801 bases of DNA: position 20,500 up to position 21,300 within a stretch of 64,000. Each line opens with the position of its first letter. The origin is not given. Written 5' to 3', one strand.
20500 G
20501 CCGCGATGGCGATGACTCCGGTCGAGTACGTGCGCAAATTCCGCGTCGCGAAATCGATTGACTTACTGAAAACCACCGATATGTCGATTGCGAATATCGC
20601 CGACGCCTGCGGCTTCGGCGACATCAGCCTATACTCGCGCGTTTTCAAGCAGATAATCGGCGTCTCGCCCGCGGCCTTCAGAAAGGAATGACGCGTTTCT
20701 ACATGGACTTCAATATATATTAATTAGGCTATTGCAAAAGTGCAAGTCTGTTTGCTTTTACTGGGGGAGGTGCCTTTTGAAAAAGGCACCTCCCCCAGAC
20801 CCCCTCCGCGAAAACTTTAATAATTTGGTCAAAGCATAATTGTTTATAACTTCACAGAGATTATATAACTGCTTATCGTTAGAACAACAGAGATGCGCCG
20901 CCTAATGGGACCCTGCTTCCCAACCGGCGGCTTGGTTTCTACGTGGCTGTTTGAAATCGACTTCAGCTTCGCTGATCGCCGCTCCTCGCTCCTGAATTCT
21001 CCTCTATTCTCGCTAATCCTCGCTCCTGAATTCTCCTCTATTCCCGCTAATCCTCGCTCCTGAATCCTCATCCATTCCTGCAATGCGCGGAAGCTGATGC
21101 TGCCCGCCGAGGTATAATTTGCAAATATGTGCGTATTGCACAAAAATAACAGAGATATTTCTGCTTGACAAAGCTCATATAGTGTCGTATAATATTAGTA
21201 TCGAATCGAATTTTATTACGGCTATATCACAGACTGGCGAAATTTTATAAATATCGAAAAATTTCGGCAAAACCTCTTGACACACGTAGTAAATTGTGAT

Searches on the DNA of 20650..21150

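Call 56: search_rna_families(source=window, start=20650, end=21150, threshold=evalue, max_evalue=1)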
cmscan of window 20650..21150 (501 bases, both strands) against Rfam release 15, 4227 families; matches with E-value up to 1: 8.
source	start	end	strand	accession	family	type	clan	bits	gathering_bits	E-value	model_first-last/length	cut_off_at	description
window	20760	20799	-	RF03349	mir-3151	Gene; miRNA;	-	23.9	83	0.1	1-85/85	no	mir-3151 microRNA precursor family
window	20761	20798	+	RF01061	mir-548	Gene; miRNA;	-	22.2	90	0.092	23-62/84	no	mir-548 microRNA precursor family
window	20760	20799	-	RF01061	mir-548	Gene; miRNA;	-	21.7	90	0.12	1-84/84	no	mir-548 microRNA precursor family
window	20762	20798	-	RF03839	MIR2599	Gene; miRNA;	-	20.4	120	0.24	1-132/132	no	MIR2599 microRNA precursor family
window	20757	20802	-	RF03642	MIR5743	Gene; miRNA;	-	19.8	111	0.45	1-81/81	no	MIR5743 microRNA precursor family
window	20754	20815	-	RF02022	mir-1275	Gene; miRNA;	-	18.7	71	0.38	1-78/78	no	mir-1275 microRNA precursor family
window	20765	20795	+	RF00602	SCARNA21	Gene; snRNA; snoRNA; scaRNA;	-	15.4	60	0.65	15-45/140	no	Small Cajal body specific RNA 21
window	20765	20794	+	RF02472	Gl_RNase_MRP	Gene; ribozyme;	-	14.4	60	0.47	83-114/189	no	Giardia RNase MRP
